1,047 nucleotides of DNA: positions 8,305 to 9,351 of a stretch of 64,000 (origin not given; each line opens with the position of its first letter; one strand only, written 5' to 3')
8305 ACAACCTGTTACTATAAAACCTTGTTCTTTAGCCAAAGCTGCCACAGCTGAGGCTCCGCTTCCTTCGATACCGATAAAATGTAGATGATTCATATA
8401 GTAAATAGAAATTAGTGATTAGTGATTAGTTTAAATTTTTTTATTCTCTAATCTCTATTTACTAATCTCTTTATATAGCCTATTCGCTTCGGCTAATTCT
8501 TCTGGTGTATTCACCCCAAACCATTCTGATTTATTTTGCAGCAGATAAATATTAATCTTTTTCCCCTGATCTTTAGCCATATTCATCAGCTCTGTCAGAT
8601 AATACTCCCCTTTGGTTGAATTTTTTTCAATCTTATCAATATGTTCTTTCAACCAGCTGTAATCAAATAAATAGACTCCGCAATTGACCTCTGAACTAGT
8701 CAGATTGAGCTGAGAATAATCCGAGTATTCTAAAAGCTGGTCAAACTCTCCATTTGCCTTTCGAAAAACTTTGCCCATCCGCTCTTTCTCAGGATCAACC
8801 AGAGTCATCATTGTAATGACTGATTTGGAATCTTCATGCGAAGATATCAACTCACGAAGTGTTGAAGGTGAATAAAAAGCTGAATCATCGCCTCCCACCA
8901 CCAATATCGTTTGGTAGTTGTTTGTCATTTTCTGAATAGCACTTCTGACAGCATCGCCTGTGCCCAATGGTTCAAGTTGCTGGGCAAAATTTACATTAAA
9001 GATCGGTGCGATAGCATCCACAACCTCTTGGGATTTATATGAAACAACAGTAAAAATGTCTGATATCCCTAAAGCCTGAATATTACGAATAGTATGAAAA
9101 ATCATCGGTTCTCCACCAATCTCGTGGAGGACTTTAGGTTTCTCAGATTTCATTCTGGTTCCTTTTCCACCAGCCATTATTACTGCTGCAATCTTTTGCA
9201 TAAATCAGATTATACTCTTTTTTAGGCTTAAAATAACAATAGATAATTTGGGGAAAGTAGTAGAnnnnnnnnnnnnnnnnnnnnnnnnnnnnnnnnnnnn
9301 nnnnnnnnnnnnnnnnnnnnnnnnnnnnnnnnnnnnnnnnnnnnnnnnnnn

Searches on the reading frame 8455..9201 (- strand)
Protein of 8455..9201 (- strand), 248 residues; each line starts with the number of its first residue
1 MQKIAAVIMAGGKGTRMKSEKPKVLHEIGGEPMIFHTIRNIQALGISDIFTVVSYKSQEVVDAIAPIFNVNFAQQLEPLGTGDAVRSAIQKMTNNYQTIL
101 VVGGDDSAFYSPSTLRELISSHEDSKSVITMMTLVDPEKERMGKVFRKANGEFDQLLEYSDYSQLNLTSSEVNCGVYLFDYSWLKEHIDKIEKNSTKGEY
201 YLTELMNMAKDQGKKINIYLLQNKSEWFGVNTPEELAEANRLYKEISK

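Call 38: search_protein_families(library=pfam, proteins=[window:8455-9201:-], max_evalue=0.01)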
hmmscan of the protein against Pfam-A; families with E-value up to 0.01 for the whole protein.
window:8455-9201:- (248 aa): 5 families
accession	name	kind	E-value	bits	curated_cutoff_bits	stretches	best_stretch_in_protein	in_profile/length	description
PF00483.29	NTP_transferase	-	7.1e-23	81.9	21.2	1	6-244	2-243/245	Nucleotidyl transferase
PF12804.13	NTP_transf_3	-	5.6e-16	59.6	27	1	6-132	1-121/160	MobA-like NTP transferase domain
PF01128.25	IspD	-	2.2e-09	37.8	27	1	4-136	1-132/221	2-C-methyl-D-erythritol 4-phosphate cytidylyltransferase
PF02348.25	CTP_transf_3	-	4.5e-06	27.1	22.6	1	21-137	14-128/217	Cytidylyltransferase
PF15005.11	IZUMO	-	0.0044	18.1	25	1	182-224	66-108/143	Izumo sperm-egg fusion, Ig domain-associated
